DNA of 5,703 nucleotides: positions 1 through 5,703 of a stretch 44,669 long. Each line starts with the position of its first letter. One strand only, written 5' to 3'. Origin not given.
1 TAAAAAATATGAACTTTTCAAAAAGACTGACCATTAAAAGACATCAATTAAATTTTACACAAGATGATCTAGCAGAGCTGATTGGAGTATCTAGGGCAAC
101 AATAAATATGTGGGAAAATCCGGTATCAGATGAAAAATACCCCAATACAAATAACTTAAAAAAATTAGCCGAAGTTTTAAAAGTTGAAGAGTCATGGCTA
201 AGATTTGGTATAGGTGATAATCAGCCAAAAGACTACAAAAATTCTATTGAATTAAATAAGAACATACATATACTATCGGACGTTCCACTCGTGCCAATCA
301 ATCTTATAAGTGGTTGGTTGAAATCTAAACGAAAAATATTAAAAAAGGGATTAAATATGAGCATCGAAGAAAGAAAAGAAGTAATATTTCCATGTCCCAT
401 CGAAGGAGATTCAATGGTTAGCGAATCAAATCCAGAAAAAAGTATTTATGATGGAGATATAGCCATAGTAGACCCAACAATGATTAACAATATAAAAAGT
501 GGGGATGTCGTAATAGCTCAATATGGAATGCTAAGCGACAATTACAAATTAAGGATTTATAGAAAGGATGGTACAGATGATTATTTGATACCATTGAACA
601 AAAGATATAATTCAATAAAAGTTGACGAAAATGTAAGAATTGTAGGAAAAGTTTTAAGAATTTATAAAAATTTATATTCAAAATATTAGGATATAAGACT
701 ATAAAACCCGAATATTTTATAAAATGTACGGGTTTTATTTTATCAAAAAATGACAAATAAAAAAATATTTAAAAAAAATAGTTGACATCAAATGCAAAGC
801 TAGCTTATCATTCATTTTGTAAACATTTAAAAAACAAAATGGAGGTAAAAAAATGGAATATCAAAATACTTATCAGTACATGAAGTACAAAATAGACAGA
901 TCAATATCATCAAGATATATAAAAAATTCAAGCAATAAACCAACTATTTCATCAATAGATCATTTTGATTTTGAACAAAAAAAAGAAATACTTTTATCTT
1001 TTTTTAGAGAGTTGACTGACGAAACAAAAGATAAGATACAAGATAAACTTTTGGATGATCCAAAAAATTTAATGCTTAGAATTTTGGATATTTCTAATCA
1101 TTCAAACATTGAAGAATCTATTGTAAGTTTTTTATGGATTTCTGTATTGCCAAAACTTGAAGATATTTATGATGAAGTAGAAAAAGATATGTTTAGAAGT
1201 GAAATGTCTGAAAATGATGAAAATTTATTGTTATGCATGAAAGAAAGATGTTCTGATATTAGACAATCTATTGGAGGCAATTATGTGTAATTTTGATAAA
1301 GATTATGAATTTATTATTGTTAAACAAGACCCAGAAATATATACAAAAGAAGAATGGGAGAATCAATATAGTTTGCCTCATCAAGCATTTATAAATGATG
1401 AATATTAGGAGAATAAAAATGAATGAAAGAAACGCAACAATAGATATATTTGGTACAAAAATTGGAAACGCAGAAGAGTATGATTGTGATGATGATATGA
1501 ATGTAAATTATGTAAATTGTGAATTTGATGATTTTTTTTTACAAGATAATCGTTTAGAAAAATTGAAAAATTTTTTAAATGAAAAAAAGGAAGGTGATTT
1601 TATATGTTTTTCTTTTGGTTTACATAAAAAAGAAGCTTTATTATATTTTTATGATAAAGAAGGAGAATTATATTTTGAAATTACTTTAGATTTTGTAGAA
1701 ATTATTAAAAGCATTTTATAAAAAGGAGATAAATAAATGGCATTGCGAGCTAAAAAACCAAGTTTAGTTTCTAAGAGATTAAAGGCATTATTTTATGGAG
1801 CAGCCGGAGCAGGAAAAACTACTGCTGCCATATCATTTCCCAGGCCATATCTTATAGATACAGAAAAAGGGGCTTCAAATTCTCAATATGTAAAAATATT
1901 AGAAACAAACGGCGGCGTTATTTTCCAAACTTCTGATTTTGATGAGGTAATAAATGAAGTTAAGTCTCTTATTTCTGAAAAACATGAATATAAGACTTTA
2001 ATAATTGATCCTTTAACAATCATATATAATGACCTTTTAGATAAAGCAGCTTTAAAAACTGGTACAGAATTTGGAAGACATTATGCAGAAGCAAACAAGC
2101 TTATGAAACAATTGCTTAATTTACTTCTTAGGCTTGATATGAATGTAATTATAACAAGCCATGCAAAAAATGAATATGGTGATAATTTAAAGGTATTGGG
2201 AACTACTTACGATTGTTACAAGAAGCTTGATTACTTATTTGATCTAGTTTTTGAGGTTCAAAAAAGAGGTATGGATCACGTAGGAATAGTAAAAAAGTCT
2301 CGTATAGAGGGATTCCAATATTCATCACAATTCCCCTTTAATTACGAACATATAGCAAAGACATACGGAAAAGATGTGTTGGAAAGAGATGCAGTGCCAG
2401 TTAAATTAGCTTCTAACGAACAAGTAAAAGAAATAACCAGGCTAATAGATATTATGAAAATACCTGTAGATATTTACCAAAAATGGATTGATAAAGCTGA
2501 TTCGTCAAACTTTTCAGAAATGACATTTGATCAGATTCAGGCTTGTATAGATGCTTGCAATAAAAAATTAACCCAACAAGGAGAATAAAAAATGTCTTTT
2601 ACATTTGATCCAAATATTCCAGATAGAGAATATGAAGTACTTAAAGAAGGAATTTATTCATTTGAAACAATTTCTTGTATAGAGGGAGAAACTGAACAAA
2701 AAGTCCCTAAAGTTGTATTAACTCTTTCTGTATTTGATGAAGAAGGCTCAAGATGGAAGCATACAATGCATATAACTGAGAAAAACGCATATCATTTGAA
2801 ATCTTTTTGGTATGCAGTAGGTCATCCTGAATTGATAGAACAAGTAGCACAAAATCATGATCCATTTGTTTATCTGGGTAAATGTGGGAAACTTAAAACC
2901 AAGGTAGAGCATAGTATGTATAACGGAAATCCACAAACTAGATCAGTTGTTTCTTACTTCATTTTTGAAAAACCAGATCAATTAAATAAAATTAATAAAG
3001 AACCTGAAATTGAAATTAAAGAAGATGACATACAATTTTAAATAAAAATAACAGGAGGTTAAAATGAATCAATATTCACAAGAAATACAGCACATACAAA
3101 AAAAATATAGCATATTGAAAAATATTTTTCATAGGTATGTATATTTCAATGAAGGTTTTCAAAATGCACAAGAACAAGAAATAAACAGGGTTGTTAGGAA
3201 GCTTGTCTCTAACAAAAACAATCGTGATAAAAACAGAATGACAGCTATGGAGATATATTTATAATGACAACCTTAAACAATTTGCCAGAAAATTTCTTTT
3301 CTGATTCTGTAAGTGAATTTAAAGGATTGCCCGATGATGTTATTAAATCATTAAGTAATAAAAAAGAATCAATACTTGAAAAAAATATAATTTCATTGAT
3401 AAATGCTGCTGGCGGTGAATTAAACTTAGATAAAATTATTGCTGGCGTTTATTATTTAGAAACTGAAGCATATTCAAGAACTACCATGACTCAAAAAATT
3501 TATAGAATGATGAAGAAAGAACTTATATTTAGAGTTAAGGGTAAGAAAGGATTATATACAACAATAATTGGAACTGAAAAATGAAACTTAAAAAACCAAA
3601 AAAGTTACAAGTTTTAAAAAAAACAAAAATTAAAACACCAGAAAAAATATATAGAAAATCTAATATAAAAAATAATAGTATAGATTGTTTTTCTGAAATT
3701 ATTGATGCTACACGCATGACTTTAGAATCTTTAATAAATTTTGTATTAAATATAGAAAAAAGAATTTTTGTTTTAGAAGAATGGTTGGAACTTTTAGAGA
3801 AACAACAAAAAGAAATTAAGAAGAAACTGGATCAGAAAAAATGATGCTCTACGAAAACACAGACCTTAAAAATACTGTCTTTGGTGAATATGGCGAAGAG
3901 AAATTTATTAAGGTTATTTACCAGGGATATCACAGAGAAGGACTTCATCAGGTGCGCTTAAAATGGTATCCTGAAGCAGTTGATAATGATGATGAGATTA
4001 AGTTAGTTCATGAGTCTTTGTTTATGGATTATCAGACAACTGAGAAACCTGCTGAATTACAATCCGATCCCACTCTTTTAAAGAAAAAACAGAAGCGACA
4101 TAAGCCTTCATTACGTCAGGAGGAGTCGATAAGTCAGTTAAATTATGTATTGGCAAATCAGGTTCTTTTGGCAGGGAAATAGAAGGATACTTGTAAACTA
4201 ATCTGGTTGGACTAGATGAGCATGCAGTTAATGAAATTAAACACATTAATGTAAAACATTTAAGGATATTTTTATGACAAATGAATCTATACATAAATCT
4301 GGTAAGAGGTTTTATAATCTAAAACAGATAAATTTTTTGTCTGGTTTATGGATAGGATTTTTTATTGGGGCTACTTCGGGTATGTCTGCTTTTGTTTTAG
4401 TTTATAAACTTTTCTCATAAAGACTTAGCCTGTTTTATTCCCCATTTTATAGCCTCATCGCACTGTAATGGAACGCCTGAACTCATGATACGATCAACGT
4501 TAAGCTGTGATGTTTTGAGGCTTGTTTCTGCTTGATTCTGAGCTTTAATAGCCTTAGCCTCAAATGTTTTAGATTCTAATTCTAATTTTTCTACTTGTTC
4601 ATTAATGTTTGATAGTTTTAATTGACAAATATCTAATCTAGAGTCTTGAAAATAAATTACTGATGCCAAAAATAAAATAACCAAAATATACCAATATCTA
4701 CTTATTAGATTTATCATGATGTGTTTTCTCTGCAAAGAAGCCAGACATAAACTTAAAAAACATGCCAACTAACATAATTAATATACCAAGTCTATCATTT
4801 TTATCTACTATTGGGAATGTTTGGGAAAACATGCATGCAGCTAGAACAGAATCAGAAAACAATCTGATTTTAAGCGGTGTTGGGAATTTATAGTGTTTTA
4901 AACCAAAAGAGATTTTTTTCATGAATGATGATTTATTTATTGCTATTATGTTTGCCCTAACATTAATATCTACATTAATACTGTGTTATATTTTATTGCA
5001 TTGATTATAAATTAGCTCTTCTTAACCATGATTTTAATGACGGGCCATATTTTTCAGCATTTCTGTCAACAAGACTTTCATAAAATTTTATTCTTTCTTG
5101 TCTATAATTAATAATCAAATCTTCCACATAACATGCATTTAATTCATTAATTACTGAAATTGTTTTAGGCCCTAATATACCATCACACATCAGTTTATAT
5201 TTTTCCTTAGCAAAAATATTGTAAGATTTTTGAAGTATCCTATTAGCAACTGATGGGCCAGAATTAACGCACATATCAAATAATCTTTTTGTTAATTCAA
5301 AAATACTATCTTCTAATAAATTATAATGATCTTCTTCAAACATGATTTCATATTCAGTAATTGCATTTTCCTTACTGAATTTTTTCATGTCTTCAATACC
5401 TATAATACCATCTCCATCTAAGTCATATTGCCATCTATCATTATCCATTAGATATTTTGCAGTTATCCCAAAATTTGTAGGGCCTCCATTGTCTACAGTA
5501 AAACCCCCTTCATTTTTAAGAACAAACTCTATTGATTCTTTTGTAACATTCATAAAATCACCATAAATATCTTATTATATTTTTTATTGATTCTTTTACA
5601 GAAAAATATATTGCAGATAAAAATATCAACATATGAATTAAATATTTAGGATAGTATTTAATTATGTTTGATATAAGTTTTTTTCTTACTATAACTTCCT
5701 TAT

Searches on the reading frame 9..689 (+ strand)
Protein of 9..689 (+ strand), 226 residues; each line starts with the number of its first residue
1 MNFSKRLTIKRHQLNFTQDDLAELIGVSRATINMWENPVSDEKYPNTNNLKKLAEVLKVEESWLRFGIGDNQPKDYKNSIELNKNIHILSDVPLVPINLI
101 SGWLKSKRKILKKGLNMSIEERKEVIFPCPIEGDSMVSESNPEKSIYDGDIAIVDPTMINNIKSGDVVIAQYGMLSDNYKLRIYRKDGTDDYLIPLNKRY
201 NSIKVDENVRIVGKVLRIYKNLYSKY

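Call 51: search_protein_families(library=phrogs, max_evalue=0.001, proteins=[window:9-689:+])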
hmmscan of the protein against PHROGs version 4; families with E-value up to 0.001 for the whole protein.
window:9-689:+ (226 aa): 16 families
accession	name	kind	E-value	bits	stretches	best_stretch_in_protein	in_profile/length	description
phrog_4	-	transcription regulation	8.9e-30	104.9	1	1-223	135-340/400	transcriptional repressor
phrog_8558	-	unknown function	1.6e-16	61.5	1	123-218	17-107/114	-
phrog_8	-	transcription regulation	3.4e-16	60.6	1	2-120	161-259/346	transcriptional regulator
phrog_3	-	transcription regulation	2e-11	45.3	1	1-108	87-183/430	transcriptional repressor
phrog_2967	-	transcription regulation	2.3e-10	41.4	1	2-79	10-82/225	transcriptional regulator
phrog_2328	-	transcription regulation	2.4e-09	38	1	3-73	16-85/128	transcriptional repressor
phrog_2439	-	transcription regulation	5.2e-08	33.2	1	4-63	9-65/367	transcriptional regulator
phrog_811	-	DNA, RNA and nucleotide metabolism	1.6e-07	32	1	115-223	37-136/140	UmuD-like protein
phrog_4151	-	DNA, RNA and nucleotide metabolism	4.8e-06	27.5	1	13-124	18-105/154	DNA binding protein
phrog_4836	-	transcription regulation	1.2e-05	26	1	2-91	75-162/194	CII-like regulator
phrog_2104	-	unknown function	1.3e-05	26.4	1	7-59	44-93/103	-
phrog_7241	-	transcription regulation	1.3e-05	26.2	1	6-62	65-118/122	transcriptional regulator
phrog_7950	-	transcription regulation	2e-05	25.6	1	6-58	11-62/68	transcriptional repressor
phrog_4779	-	transcription regulation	0.00035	22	1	12-62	12-61/98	transcriptional regulator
phrog_6201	-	transcription regulation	0.00061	20.7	0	114-219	17-115/121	CI-like repressor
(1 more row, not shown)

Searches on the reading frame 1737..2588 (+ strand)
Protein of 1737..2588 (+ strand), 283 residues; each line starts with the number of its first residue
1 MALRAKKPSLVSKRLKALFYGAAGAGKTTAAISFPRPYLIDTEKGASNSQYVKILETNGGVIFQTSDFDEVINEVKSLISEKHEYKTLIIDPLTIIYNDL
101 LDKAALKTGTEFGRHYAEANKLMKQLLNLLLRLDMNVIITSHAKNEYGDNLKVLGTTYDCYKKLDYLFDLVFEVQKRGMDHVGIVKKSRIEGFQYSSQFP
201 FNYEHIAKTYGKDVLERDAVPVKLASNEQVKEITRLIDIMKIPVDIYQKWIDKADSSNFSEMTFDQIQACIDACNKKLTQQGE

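Call 51: search_protein_families(library=phrogs, max_evalue=0.001, proteins=[window:1737-2588:+])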
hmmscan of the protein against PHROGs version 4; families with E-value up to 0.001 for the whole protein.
window:1737-2588:+ (283 aa): 3 families
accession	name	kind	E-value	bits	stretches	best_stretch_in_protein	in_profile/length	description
phrog_124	-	DNA, RNA and nucleotide metabolism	1.1e-27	98.4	1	5-199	34-229/382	Sak4-like ssDNA annealing protein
phrog_1366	-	unknown function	3.3e-20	73.8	1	1-230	1-246/307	-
phrog_2872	-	DNA, RNA and nucleotide metabolism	2.3e-06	28.3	1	17-182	5-173/219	Sak4-like ssDNA annealing protein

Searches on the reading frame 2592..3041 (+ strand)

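Call 51: search_protein_families(library=phrogs, max_evalue=0.001, proteins=[window:2592-3041:+])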
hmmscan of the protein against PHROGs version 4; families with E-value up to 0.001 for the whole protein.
window:2592-3041:+ (149 aa): 1 family
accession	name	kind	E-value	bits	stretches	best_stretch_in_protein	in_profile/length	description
phrog_2698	-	unknown function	1.3e-05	26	1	5-134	13-148/167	-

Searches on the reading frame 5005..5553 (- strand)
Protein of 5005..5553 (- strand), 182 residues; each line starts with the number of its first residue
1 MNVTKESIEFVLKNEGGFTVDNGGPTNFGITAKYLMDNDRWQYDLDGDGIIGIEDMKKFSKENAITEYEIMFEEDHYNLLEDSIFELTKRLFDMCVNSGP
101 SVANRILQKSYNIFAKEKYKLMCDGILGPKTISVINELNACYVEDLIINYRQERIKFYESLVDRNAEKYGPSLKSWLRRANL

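Call 51: search_protein_families(library=phrogs, max_evalue=0.001, proteins=[window:5005-5553:-])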
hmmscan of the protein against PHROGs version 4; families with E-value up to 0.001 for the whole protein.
window:5005-5553:- (182 aa): 2 families
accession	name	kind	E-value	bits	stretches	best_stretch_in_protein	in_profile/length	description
phrog_315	-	lysis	2.6e-21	76.8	1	5-181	336-485/677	endolysin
phrog_12853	-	unknown function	1.1e-11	46.3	1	5-136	4-130/131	-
